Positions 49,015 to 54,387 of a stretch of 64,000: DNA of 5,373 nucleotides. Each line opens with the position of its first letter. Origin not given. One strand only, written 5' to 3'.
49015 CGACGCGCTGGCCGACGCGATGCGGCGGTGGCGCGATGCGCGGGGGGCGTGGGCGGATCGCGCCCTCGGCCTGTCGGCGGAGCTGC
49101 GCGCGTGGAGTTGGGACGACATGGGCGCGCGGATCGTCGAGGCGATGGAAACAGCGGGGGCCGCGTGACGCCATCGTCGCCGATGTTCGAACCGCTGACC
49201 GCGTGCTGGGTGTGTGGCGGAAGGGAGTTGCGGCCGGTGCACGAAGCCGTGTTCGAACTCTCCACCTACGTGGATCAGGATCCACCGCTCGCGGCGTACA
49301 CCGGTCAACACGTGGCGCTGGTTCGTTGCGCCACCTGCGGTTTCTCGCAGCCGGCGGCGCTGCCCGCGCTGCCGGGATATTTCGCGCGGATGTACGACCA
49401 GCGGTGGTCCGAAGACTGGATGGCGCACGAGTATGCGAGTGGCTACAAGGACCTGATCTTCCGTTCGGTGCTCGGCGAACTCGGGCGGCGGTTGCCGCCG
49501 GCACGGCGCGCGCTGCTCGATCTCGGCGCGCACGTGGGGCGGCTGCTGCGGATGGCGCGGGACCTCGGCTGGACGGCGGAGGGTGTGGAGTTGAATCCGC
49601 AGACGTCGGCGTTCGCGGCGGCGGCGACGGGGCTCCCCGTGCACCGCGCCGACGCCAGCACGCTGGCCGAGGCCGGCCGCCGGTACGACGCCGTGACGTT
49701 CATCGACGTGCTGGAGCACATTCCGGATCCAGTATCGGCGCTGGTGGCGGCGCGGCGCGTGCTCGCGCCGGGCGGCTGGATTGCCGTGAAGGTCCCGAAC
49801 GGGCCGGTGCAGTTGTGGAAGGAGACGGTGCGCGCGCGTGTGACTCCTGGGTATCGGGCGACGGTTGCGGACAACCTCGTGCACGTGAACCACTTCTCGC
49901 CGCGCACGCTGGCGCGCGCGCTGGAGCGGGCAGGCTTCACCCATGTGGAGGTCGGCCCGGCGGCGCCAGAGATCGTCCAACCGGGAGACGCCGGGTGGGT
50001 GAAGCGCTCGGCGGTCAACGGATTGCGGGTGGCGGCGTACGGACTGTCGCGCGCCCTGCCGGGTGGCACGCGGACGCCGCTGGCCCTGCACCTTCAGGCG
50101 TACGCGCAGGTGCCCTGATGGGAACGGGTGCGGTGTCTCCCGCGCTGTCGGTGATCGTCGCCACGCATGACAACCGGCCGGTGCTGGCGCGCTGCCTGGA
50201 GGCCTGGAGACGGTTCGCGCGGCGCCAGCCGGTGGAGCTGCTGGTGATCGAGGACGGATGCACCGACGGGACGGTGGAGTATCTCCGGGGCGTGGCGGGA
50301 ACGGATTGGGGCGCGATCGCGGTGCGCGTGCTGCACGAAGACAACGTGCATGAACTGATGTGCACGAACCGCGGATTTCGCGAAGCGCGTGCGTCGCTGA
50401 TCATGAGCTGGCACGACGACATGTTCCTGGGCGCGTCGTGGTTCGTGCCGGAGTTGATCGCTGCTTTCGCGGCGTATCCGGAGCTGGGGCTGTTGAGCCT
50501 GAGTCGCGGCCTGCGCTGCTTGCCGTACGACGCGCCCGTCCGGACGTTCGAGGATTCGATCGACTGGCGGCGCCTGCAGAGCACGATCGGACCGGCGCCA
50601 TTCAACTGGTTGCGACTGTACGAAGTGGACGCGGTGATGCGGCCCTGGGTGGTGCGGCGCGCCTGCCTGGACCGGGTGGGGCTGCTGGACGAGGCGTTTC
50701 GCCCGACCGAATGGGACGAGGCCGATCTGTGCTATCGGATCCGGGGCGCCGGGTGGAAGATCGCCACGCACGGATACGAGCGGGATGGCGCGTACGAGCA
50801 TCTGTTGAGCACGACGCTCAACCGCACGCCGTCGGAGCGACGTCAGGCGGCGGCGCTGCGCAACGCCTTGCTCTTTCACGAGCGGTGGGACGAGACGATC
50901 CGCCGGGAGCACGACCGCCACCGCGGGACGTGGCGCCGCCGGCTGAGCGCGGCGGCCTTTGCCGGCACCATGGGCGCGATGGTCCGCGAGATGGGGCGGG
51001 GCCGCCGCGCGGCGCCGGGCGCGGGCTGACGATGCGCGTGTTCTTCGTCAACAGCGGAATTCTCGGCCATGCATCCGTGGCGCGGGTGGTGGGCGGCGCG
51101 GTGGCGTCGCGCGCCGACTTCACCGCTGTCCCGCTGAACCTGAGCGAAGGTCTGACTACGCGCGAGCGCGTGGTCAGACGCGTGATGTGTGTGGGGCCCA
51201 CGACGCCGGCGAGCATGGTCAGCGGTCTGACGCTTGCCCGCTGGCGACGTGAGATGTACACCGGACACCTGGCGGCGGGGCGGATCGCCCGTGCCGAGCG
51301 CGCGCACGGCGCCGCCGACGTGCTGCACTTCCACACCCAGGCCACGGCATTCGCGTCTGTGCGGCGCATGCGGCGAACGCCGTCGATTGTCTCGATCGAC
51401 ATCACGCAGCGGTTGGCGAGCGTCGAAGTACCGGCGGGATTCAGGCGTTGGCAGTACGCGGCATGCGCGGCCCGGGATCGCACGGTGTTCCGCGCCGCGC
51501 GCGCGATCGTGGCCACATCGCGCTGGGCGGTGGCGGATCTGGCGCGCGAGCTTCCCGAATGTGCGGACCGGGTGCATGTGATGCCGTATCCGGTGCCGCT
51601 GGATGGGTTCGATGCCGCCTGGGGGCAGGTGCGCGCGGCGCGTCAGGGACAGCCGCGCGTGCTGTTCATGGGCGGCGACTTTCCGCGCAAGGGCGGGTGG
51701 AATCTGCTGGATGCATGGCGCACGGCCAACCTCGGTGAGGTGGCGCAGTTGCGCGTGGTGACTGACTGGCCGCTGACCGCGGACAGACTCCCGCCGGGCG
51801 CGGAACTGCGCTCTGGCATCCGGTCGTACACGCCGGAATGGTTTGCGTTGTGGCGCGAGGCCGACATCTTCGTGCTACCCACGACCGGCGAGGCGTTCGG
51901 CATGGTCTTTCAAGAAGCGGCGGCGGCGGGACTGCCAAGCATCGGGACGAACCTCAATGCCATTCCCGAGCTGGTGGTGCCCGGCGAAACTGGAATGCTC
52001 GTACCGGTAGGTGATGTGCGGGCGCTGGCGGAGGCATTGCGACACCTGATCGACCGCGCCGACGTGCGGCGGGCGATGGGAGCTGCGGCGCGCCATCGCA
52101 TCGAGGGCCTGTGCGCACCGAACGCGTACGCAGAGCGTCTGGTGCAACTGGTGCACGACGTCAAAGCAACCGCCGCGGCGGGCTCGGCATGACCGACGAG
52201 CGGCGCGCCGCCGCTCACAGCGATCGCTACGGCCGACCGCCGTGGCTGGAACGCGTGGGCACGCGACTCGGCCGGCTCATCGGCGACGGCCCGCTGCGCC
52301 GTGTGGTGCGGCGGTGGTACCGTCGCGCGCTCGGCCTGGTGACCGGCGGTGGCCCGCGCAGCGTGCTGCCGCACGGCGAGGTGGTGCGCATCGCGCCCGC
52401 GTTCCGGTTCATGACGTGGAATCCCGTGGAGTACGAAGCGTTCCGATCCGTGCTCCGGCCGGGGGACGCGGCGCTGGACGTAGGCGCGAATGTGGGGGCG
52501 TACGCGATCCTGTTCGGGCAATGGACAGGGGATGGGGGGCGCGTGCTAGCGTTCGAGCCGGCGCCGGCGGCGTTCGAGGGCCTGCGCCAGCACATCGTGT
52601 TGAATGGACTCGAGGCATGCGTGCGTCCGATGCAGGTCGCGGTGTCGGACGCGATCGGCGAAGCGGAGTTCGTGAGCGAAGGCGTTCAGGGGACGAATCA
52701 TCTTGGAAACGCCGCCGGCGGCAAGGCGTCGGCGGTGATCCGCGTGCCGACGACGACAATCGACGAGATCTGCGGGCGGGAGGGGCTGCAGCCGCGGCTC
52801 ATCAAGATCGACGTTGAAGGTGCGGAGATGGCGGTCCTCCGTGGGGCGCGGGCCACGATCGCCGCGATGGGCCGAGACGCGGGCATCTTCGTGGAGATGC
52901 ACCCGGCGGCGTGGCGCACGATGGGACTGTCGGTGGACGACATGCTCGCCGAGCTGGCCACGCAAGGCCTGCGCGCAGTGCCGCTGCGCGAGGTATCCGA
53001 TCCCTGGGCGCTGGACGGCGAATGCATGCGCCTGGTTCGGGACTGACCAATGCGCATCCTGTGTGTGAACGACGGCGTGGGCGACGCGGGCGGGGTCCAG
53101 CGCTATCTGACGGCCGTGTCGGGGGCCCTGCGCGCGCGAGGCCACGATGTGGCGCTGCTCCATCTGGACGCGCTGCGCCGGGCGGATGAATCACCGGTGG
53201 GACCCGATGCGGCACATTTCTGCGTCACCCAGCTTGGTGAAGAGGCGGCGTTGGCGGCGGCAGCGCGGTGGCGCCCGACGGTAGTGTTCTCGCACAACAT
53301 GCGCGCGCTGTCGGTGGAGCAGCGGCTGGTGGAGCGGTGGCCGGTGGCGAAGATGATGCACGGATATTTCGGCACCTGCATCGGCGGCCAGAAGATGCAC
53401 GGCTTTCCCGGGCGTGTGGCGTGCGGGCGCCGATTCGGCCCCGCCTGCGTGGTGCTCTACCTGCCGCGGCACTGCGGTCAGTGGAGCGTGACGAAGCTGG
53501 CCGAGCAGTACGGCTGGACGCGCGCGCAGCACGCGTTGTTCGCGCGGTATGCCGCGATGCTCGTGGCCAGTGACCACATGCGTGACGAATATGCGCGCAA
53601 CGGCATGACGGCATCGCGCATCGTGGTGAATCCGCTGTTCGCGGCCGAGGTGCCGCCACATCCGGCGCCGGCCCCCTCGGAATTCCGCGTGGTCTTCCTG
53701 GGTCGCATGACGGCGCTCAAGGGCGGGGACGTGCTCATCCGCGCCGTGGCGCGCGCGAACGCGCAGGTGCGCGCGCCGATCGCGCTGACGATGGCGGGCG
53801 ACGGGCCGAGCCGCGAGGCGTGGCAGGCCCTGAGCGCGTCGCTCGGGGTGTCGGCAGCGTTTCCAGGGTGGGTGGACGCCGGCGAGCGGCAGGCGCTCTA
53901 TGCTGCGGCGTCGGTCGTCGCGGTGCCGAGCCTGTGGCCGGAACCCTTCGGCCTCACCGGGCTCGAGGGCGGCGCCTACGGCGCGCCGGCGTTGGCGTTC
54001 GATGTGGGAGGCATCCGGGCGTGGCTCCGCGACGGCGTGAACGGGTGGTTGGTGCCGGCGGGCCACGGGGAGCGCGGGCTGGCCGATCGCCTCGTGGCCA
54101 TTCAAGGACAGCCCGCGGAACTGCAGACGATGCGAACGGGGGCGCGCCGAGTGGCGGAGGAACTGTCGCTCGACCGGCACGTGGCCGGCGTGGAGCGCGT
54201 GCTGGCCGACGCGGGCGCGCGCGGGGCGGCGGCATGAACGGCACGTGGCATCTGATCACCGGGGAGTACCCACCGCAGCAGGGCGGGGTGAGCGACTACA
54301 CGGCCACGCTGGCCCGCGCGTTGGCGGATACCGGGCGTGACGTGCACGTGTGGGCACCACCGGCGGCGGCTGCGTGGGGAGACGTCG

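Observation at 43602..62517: An 18-gene, roughly 19-kb polysaccharide operon with 12 glycosyltransferases and 4 methyltransferases, almost entirely linked by stop/start overlaps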

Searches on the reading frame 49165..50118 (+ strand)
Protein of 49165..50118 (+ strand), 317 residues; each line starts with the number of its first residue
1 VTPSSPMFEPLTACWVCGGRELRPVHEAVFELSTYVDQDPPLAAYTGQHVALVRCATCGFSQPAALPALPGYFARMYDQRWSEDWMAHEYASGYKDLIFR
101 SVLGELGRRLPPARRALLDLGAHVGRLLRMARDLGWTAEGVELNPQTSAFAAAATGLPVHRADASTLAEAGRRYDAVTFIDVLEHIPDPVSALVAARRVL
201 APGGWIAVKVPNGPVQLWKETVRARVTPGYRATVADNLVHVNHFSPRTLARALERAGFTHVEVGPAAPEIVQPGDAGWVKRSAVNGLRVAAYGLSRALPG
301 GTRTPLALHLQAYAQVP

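Call 6: search_protein_families(library=pfam, proteins=[window:49165-50118:+], max_evalue=0.01)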
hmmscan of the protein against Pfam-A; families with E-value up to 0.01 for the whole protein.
window:49165-50118:+ (317 aa): 5 families
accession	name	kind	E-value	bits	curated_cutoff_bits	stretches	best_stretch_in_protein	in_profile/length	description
PF13489.12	Methyltransf_23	-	2.7e-23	83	27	1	109-262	15-163/164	Methyltransferase domain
PF08241.18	Methyltransf_11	-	9.4e-13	49.1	21.2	1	118-207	1-94/95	Methyltransferase domain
PF08242.18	Methyltransf_12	-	4.2e-11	43.9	30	1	118-206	1-98/98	Methyltransferase domain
PF13649.12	Methyltransf_25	-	7.4e-09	36.6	27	1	118-204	2-97/97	Methyltransferase domain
PF13847.12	Methyltransf_31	-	8.7e-05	22.7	27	1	156-215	55-116/145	Methyltransferase domain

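Call 14: search_protein_families(library=ncbifam, proteins=[window:49165-50118:+], max_evalue=0.00001)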
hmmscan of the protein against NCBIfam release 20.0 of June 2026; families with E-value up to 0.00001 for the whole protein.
window:49165-50118:+ (317 aa): 1 family
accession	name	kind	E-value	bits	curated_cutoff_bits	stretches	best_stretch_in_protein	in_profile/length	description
NF045667.1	MTase_DVU1556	equivalog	7.3e-09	35.4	155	1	113-208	22-119/213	DVU_1556 family methyltransferase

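Call 44: search_solved_structures(query=window:49165-50118:+, max_evalue=0.01)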
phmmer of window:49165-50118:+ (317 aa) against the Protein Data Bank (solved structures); distinct sequences matched with E-value up to 0.01: 21.
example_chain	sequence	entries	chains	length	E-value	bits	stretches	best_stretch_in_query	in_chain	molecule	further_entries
6uv6_A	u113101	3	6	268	4.6e-07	32.7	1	105-224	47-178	D-glucose O-methyltransferase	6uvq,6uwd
4kdc_A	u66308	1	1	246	3.3e-06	29.9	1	115-218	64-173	3-demethylubiquinone-9 3-methyltransferase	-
4kdr_A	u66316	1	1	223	5.6e-06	29.1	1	115-208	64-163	3-demethylubiquinone-9 3-methyltransferase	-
5dpm_A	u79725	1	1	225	5.8e-06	29.1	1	115-208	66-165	Ubiquinone biosynthesis O-methyltransferase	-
3e8s_A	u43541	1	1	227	2.2e-05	27.2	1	104-209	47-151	Putative SAM Dependent Methyltransferase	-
3bus_A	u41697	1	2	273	3.9e-05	26.4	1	117-216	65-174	Methyltransferase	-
3cc8_A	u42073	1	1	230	0.00018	24.2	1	105-258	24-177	Putative methyltransferase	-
8zc8_A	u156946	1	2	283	0.00039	23.1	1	114-207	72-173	MitM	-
21zq_A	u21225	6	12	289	0.0004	23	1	114-207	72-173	MitM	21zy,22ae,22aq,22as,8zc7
2gs9_A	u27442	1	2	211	0.00057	22.6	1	109-211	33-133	Hypothetical protein TT1324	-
2p7h_A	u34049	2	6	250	0.0014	21.3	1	74-257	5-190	Hypothetical protein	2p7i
6m83_A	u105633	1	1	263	0.0018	20.9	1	103-231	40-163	dTDP-3-amino-3,6-dideoxy-alpha-D-glucopyranose N,N-dimethyltransferase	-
5bsz_A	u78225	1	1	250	0.0025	20.5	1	108-191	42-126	N-methyltransferase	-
3pfg_A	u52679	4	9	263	0.0027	20.3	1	103-231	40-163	N-methyltransferase | dTDP-3-amino-3,6-dideoxy-alpha-D-glucopyranose N,N-dimethyltransferase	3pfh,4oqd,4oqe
6m81_A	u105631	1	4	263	0.0027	20.3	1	103-231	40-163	dTDP-3-amino-3,6-dideoxy-alpha-D-glucopyranose N,N-dimethyltransferase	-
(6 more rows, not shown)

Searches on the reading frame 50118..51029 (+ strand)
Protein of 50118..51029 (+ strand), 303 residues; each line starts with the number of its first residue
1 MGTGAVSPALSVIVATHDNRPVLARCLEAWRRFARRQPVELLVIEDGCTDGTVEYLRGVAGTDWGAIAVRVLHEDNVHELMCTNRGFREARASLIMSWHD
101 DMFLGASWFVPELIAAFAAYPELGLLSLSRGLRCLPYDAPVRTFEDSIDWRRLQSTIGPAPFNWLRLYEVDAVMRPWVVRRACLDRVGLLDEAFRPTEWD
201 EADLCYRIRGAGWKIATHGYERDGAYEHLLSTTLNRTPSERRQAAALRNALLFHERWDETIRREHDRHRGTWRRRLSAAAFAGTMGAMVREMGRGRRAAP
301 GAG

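Call 6: search_protein_families(library=pfam, proteins=[window:50118-51029:+], max_evalue=0.01)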
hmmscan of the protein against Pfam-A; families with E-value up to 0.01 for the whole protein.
window:50118-51029:+ (303 aa): 2 families
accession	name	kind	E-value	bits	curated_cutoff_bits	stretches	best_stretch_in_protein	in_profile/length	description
PF13641.12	Glyco_tranf_2_3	-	2.2e-09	38.1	27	1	8-101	1-96/230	Glycosyltransferase like family 2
PF00535.33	Glycos_transf_2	-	1.3e-08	35.4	23.3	1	11-121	1-107/168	Glycosyl transferase family 2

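Call 14: search_protein_families(library=ncbifam, proteins=[window:50118-51029:+], max_evalue=0.00001)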
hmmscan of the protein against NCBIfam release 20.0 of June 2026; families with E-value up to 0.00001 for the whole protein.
window:50118-51029:+ (303 aa): 2 families
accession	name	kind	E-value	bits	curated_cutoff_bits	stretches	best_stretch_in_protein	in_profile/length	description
TIGR03965.1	mycofact_glyco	equivalog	1.1e-10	41.1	280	1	8-228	74-280/467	mycofactocin biosynthesis glycosyltransferase MftF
NF041875.1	EPS_EpsD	equivalog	2.8e-10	40.1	370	1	10-215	1-196/325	exopolysaccharide biosynthesis glycosyltransferase EpsD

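Call 76: find_homologous_proteins(query=window:50118-51029:+, max_evalue=1e-60)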
Query window:50118-51029:+ (303 aa): 987 proteins with E <= 1e-60 among 5927 candidates; the best 120 are listed.
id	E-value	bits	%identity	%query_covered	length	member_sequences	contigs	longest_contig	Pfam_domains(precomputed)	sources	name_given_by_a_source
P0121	2.6e-198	675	97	100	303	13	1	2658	PF13641.13,PF00535.33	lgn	-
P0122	8.2e-153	526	78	99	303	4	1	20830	PF13641.13,PF00535.33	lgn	-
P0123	4.4e-152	524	78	97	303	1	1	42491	PF13641.13,PF00535.33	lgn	-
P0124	2.0e-149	515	77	96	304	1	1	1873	PF13641.13,PF00535.33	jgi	jgi:GT2 family glycosyltransferase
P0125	5.1e-149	514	76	97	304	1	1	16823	PF13641.13,PF00535.33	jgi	jgi:GT2 family glycosyltransferase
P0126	6.7e-149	513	74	97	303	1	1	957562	PF13641.13,PF00535.33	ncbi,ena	-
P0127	7.6e-149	513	77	95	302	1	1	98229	PF13641.13,PF00535.33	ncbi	-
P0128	1.2e-148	512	74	97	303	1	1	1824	PF13641.13,PF00535.33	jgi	jgi:GT2 family glycosyltransferase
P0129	2.6e-148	511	78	85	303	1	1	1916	PF13641.13,PF00535.33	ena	-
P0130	1.2e-147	509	79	94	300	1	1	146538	PF13641.13,PF00535.33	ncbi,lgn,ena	-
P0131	2.5e-147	508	74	95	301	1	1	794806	PF13641.13,PF00535.33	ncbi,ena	-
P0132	3.4e-147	508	75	97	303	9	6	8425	PF13641.13,PF00535.33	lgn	-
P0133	7.9e-147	506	76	96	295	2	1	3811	PF13641.13,PF00535.33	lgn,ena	-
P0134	2.3e-146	505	75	98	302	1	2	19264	PF13641.13,PF00535.33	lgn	-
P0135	3.8e-146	504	76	96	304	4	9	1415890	PF13641.13,PF00535.33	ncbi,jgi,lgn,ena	ncbi:MAG: glycosyltransferase [Gemmatimonadaceae bacterium]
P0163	5.7e-137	474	73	93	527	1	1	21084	PF13641.13,PF00535.33,PF00664.29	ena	-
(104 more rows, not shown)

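Call 77: find_encoding_contigs(protein=P0163, flank=10000, max_places=2)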
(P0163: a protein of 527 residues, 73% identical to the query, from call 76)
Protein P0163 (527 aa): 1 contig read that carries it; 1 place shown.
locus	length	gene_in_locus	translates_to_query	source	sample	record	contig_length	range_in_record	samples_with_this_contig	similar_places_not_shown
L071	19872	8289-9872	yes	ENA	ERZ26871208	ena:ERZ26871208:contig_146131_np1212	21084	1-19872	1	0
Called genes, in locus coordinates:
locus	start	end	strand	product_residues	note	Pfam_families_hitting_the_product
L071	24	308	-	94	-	-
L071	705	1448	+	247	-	PF13439:Glyco_transf_4, PF13579:Glyco_trans_4_4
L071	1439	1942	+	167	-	PF00534:Glycos_transf_1, PF13692:Glyco_trans_1_4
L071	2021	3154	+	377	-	PF13439:Glyco_transf_4, PF20706:GT4-conflict (weak), PF00534:Glycos_transf_1, PF13692:Glyco_trans_1_4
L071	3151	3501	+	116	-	-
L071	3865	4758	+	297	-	PF05050:Methyltransf_21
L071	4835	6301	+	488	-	-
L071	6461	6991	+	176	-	PF13439:Glyco_transf_4 (weak), PF13692:Glyco_trans_1_4 (weak)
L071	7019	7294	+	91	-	-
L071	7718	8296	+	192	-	-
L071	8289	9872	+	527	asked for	PF00535:Glycos_transf_2, PF13641:Glyco_tranf_2_3 (weak), PF00664:ABC_membrane (weak)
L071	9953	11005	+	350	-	PF00005:ABC_tran, PF02463:SMC_N (faint), PF09818:ABC_ATPase (faint), PF13191:AAA_16 (faint), PF13304:AAA_21 (faint), PF13401:AAA_22 (weak)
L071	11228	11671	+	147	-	PF13439:Glyco_transf_4 (weak), PF13579:Glyco_trans_4_4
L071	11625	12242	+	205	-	PF13692:Glyco_trans_1_4, PF00534:Glycos_transf_1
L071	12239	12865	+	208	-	PF05050:Methyltransf_21 (weak)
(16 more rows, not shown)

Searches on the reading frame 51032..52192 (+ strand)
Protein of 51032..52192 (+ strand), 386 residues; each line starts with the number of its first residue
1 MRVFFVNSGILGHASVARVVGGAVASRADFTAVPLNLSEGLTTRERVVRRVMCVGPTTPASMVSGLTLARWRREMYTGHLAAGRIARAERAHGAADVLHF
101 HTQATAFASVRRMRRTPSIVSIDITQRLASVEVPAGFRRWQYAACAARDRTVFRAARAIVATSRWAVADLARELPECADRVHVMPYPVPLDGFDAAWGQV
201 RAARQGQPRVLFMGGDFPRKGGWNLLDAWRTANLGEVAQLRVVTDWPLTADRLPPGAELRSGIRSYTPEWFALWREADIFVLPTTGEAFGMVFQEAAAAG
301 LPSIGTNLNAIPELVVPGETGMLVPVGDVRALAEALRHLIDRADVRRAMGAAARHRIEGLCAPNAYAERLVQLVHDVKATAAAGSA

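Call 6: search_protein_families(library=pfam, proteins=[window:51032-52192:+], max_evalue=0.01)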
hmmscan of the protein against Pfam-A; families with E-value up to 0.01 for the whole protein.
window:51032-52192:+ (386 aa): 5 families
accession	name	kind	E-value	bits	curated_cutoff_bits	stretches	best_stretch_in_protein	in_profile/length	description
PF13692.12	Glyco_trans_1_4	-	6.4e-21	75.5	27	1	208-341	2-141/142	Glycosyl transferases group 1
PF00534.26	Glycos_transf_1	-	2.3e-19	70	26.4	1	202-356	10-172/172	Glycosyl transferases group 1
PF13439.12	Glyco_transf_4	-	7.3e-08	33.1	28.5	1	77-190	56-168/170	Glycosyltransferase Family 4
PF13524.12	Glyco_trans_1_2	-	1.2e-05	25.7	25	1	269-359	39-131/144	Glycosyl transferase-like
PF20706.3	GT4-conflict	-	0.0025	17.3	26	0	265-304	267-309/385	Family 4 Glycosyltransferase in conflict systems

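Call 14: search_protein_families(library=ncbifam, proteins=[window:51032-52192:+], max_evalue=0.00001)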
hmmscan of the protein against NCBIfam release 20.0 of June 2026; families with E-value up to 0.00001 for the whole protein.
window:51032-52192:+ (386 aa): 13 families
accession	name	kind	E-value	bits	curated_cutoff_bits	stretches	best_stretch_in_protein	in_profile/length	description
NF041876.1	EPS_EpsE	equivalog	3.4e-18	66.1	400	1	275-359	294-378/389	exopolysaccharide biosynthesis GT4 family glycosyltransferase EpsE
TIGR03088.1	stp2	hypoth_equivalog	2.9e-17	62.8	409.05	1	273-367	269-363/374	TIGR03088 family PEP-CTERM/XrtA system glycosyltransferase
TIGR02149.1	glgA_Coryne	subfamily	1.9e-16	60.2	302.4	1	269-377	276-390/391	glycogen synthase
TIGR03999.1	thiol_BshA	equivalog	1.3e-14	53.9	273.7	1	276-358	272-354/375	N-acetyl-alpha-D-glucosaminyl L-malate synthase BshA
TIGR03449.1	mycothiol_MshA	equivalog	2.7e-14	52.9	462.5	1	271-362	298-389/406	D-inositol-3-phosphate glycosyltransferase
NF053787.1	GlcN_PG_synth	equivalog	3e-12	46.1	480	1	276-374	261-356/361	N-acetylglucosaminyl phosphatidylglycerol synthase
NF038229.1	Glyco4_Geo_Pelo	equivalog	2.5e-11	43.2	400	0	272-378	233-337/338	GPMC system family 4 glycosyltransferase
TIGR04047.1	MSMEG_0565_glyc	hypoth_equivalog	1.7e-10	40.6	259.85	1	272-351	272-350/373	MSMEG_0565 family glycosyltransferase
TIGR04005.1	wcaL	equivalog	3.8e-08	32.6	537.6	1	272-359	294-388/406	colanic acid biosynthesis glycosyltransferase WcaL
NF038295.1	EPS_HpsP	equivalog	1.1e-07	31.2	550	1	272-375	283-385/388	hormogonium polysaccharide biosynthesis glycosyltransferase HpsP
NF038298.1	EPS_HpsO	equivalog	3.9e-07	29.2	575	1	287-371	299-381/388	hormogonium polysaccharide biosynthesis glycosyltransferase HpsO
NF041139.1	TreT_Thcocales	equivalog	4.3e-07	29.1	775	1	269-375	306-410/412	trehalose synthase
TIGR02472.1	sucr_P_syn_N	equivalog_domain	2e-06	26.9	576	1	275-346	339-410/439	sucrose-phosphate synthase, putative, glycosyltransferase domain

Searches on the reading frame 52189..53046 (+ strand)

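Call 6: search_protein_families(library=pfam, proteins=[window:52189-53046:+], max_evalue=0.01)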
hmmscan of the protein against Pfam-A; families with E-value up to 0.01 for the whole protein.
window:52189-53046:+ (285 aa): 2 families
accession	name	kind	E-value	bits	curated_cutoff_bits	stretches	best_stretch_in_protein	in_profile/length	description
PF05050.19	Methyltransf_21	-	2.2e-20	73.9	22.7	1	97-259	1-169/173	Methyltransferase FkbM domain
PF02475.24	TRM5-TYW2_MTfase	-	2.9e-05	24.5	28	1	81-154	26-98/164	TRM5/TYW2 methyltransferase domain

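Call 14: search_protein_families(library=ncbifam, proteins=[window:52189-53046:+], max_evalue=0.00001)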
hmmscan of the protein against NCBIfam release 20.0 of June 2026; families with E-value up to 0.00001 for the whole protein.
window:52189-53046:+ (285 aa): 1 family
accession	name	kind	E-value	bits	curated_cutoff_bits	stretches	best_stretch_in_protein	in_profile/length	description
TIGR01444.1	fkbM_fam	subfamily_domain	1.1e-30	107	37.7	1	96-225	3-132/143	FkbM family methyltransferase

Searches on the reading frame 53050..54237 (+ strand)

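Call 6: search_protein_families(library=pfam, proteins=[window:53050-54237:+], max_evalue=0.01)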
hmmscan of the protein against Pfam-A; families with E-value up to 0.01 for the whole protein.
window:53050-54237:+ (395 aa): 5 families
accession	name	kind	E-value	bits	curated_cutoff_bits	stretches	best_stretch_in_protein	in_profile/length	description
PF13692.12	Glyco_trans_1_4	-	1e-24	87.8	27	1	212-350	2-138/142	Glycosyl transferases group 1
PF00534.26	Glycos_transf_1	-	7.5e-23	81.4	26.4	1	210-348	14-152/172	Glycosyl transferases group 1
PF20706.3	GT4-conflict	-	2.5e-12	46.9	26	1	178-336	162-335/385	Family 4 Glycosyltransferase in conflict systems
PF13439.12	Glyco_transf_4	-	1.8e-07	31.7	28.5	1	14-195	2-163/170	Glycosyltransferase Family 4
PF13579.12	Glyco_trans_4_4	-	1.8e-06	28.8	29.7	1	14-195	1-156/158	Glycosyl transferase 4-like domain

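Call 14: search_protein_families(library=ncbifam, proteins=[window:53050-54237:+], max_evalue=0.00001)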
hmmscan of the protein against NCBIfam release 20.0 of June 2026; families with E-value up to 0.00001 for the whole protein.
window:53050-54237:+ (395 aa): 11 families
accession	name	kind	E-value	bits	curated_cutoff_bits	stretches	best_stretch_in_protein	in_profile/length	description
TIGR03449.1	mycothiol_MshA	equivalog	6.5e-22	78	462.5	1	214-388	223-403/406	D-inositol-3-phosphate glycosyltransferase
TIGR03088.1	stp2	hypoth_equivalog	8.5e-17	61.2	409.05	1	174-384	157-369/374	TIGR03088 family PEP-CTERM/XrtA system glycosyltransferase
NF041876.1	EPS_EpsE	equivalog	1.8e-15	57.1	400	1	189-371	186-379/389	exopolysaccharide biosynthesis GT4 family glycosyltransferase EpsE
TIGR02149.1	glgA_Coryne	subfamily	1.6e-11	44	302.4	1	212-375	205-377/391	glycogen synthase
TIGR03999.1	thiol_BshA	equivalog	2.4e-11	43.2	273.7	1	229-378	217-363/375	N-acetyl-alpha-D-glucosaminyl L-malate synthase BshA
TIGR04063.1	stp3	hypoth_equivalog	2.4e-11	43.1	442.05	1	214-371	216-377/397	TIGR04063 family PEP-CTERM/XrtA system glycosyltransferase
TIGR02095.1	glgA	subfamily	2.9e-10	39.4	328.45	1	214-328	297-409/477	glycogen/starch synthase, ADP-glucose type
TIGR04157.1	glyco_rSAM_CFB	subfamily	1.2e-06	27.8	400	1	214-340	230-353/406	TIGR04157 family glycosyltransferase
NF007396.0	PRK09922.1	equivalog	3.3e-06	26.2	385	1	171-339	140-312/361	lipopolysaccharide 1,6-galactosyltransferase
NF050056.1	ProtGlycPglH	equivalog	3.6e-06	26.3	600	1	181-294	151-260/354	GalNAc-alpha-(1->4)-GalNAc-alpha-(1->3)-diNAcBac-PP-undecaprenol alpha-1,4-N-acetyl-D-galactosaminyltransferase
NF001899.0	PRK00654.1-2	equivalog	8.4e-06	24.4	459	0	214-324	294-402/478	glycogen synthase GlgA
